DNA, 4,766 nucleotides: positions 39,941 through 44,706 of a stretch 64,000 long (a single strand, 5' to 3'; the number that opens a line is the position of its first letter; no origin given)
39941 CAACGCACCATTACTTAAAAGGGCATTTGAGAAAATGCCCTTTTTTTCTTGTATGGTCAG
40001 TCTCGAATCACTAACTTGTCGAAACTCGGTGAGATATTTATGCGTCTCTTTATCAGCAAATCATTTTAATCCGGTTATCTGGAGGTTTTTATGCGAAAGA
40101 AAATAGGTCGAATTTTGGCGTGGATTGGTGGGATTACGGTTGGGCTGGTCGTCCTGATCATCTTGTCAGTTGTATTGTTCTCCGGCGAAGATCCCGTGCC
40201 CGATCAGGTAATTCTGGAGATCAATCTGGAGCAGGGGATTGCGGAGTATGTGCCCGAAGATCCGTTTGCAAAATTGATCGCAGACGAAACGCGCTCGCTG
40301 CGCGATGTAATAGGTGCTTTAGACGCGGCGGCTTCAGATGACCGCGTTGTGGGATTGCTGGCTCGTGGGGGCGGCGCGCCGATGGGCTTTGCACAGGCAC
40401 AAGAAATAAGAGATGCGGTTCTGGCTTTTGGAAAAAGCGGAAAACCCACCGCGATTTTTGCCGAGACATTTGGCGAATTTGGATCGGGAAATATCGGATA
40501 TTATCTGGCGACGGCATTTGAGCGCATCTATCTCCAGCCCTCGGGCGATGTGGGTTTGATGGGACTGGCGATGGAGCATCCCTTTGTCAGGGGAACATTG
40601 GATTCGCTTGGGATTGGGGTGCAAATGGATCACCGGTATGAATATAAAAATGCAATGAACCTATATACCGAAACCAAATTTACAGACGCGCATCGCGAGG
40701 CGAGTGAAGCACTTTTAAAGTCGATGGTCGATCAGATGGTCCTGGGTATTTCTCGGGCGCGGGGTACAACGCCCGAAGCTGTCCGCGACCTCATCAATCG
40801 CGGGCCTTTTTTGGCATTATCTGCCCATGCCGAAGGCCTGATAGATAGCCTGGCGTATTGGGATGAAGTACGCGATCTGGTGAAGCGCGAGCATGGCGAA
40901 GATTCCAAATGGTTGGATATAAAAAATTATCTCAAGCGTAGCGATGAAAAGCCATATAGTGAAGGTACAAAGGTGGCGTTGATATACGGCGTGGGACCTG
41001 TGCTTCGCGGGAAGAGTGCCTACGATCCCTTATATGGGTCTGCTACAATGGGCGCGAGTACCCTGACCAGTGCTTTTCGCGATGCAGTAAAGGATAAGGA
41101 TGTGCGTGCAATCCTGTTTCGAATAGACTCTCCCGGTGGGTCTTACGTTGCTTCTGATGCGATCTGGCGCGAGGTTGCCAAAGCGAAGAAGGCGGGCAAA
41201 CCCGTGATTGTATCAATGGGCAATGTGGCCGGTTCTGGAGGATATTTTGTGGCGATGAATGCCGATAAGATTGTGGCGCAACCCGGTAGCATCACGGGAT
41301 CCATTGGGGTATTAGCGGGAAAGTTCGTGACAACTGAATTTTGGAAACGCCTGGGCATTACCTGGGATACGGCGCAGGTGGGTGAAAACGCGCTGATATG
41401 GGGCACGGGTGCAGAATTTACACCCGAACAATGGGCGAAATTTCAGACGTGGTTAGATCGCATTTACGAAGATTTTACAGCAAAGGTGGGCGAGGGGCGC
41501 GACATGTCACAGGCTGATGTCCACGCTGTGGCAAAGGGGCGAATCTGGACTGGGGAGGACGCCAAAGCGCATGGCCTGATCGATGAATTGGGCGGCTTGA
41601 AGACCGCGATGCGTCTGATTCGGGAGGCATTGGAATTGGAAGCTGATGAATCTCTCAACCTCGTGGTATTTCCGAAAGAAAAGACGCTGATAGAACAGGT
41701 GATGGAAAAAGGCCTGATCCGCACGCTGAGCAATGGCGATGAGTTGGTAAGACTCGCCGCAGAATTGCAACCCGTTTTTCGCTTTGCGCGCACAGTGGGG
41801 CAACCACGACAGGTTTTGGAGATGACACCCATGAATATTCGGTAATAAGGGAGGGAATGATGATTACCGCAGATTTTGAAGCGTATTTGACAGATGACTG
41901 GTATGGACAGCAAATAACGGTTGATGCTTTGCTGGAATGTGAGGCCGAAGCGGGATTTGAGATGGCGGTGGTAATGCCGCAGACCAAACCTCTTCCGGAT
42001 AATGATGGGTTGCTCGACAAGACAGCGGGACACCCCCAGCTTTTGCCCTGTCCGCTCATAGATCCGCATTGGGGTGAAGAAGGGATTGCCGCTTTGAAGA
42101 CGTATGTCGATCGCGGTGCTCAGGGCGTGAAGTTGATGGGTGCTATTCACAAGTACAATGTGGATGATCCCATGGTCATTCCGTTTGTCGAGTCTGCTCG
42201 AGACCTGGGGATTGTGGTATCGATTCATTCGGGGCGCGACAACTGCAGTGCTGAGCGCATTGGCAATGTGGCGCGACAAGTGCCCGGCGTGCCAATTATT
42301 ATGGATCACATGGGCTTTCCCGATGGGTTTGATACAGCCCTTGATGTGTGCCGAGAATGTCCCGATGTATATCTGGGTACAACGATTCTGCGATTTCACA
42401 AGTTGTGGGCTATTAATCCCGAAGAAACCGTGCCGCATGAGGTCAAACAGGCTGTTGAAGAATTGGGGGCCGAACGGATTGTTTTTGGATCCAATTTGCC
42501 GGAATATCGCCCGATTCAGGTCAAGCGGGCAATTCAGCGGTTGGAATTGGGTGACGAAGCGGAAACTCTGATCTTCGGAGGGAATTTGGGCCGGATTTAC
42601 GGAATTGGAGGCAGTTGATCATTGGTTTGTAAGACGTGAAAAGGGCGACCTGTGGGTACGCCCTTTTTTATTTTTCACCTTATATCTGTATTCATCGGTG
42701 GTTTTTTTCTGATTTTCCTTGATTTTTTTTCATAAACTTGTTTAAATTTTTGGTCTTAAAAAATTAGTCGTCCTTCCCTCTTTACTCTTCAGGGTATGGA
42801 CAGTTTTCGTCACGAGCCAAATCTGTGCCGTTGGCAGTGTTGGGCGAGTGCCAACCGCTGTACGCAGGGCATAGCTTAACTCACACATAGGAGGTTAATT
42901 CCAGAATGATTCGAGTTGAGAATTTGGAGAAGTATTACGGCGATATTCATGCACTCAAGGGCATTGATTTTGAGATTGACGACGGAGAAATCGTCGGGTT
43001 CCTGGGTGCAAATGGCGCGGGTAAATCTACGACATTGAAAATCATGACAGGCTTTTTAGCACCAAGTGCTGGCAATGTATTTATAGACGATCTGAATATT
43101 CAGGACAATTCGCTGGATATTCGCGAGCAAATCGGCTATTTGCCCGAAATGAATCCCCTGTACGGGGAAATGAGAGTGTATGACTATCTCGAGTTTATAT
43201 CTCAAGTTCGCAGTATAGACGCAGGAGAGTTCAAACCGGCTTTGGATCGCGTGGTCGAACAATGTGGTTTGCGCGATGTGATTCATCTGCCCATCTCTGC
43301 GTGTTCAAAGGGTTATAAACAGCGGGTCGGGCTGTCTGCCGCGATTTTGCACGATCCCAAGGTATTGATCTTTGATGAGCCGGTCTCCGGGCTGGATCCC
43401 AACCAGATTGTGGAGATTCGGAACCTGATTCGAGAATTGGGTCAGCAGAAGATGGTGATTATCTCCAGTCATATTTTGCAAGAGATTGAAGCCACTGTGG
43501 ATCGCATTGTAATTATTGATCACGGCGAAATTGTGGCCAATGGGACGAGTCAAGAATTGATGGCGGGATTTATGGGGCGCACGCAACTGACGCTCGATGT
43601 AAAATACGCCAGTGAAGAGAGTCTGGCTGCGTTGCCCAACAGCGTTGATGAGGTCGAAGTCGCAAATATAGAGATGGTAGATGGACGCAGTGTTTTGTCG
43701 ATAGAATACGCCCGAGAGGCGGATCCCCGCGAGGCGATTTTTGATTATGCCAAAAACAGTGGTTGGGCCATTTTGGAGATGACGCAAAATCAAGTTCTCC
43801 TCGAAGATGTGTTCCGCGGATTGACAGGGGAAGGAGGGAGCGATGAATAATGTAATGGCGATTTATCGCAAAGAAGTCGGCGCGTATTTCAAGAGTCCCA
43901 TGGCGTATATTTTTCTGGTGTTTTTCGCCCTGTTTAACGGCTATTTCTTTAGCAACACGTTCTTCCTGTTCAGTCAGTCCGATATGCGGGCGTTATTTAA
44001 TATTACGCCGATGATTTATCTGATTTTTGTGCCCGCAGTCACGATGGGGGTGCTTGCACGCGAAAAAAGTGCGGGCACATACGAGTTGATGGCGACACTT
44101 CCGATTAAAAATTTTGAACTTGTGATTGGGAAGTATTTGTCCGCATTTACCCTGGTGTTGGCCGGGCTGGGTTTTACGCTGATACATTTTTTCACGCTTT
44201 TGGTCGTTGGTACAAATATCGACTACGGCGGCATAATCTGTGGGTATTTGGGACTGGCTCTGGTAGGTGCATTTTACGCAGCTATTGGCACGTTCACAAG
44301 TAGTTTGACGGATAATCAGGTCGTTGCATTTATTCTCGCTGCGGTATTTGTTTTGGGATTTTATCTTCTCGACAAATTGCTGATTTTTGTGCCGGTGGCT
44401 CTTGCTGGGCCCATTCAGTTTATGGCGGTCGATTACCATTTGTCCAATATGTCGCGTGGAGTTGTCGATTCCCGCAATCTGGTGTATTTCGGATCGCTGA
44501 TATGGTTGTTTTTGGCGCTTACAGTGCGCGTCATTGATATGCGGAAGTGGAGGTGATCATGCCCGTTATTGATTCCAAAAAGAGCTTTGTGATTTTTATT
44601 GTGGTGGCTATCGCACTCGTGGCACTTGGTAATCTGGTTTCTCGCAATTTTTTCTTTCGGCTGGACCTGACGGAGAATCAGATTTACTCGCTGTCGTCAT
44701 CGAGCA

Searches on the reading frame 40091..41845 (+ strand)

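Call 90: search_protein_families(library=pfam, proteins=[window:40091-41845:+], max_evalue=0.001)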
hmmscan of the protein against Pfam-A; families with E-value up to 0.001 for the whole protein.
window:40091-41845:+ (584 aa): 4 families
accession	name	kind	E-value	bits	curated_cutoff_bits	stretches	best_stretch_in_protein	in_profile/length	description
PF01343.23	Peptidase_S49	-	7.6e-73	244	24.9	2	365-515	2-152/154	Peptidase family S49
PF25145.1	NfeD1b_N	-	3.5e-07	30.4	40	1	328-409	22-99/189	NfeD1b, N-terminal domain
PF01972.22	SDH_protease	-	0.00017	21.1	31.3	1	326-408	82-158/286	ClpP-like SDH-type serine proteinase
PF00574.28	CLP_protease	-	0.00028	21.3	20.2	0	337-393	45-98/182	Clp protease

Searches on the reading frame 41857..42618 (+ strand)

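Call 90: search_protein_families(library=pfam, proteins=[window:41857-42618:+], max_evalue=0.001)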
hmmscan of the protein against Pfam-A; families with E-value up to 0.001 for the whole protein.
window:41857-42618:+ (253 aa): 1 family
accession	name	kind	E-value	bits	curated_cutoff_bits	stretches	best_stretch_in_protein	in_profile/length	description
PF04909.20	Amidohydro_2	-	5.1e-28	99.1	26.4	1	20-250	38-289/289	Amidohydrolase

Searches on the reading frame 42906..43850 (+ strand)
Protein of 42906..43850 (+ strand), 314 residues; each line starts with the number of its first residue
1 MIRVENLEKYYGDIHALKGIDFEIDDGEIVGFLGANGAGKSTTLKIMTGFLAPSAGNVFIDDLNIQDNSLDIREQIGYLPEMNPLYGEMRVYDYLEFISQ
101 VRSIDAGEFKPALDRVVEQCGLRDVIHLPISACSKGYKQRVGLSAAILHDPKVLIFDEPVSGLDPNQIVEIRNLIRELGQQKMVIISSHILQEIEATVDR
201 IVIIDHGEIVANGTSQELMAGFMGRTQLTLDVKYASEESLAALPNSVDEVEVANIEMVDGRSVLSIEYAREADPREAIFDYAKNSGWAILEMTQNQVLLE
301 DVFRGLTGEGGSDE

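Call 90: search_protein_families(library=pfam, proteins=[window:42906-43850:+], max_evalue=0.001)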
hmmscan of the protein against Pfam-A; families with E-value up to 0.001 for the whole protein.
window:42906-43850:+ (314 aa): 3 families
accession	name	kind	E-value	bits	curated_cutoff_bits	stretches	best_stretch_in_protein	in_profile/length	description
PF00005.33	ABC_tran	-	6.5e-27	95.2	25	1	17-160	1-136/137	ABC transporter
PF13304.12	AAA_21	-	9.5e-12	46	27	1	128-191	233-300/304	AAA domain, putative AbiEii toxin, Type IV TA system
PF13175.12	AAA_15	-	0.00051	20.2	32.1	0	22-76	17-79/374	AAA ATPase domain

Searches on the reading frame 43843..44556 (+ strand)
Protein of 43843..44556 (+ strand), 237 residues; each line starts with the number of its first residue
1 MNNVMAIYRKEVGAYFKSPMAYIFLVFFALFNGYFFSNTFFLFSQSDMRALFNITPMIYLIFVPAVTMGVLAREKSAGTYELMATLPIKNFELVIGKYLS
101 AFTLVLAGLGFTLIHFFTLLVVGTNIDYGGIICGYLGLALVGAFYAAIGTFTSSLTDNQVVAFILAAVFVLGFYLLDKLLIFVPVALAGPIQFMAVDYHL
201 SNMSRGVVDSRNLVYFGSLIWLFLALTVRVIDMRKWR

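Call 90: search_protein_families(library=pfam, proteins=[window:43843-44556:+], max_evalue=0.001)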
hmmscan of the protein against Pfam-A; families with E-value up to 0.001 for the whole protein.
window:43843-44556:+ (237 aa): 5 families
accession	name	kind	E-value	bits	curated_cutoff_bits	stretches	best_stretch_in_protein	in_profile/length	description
PF12679.13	ABC2_membrane_2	-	1.8e-10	41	27.2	1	5-182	1-205/283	ABC-2 family transporter protein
PF12698.13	ABC2_membrane_3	-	2.7e-08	33.7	31.6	1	51-179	164-281/347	ABC-2 family transporter protein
PF13346.12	ABC2_membrane_5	-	5.1e-07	29.9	25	1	35-179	22-163/205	ABC-2 family transporter protein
PF01061.29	ABC2_membrane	-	6e-06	26.4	26.9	1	4-176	3-176/211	ABC-2 type transporter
PF12730.13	ABC2_membrane_4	-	6.8e-05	23.4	27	1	22-171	22-177/179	ABC-2 family transporter protein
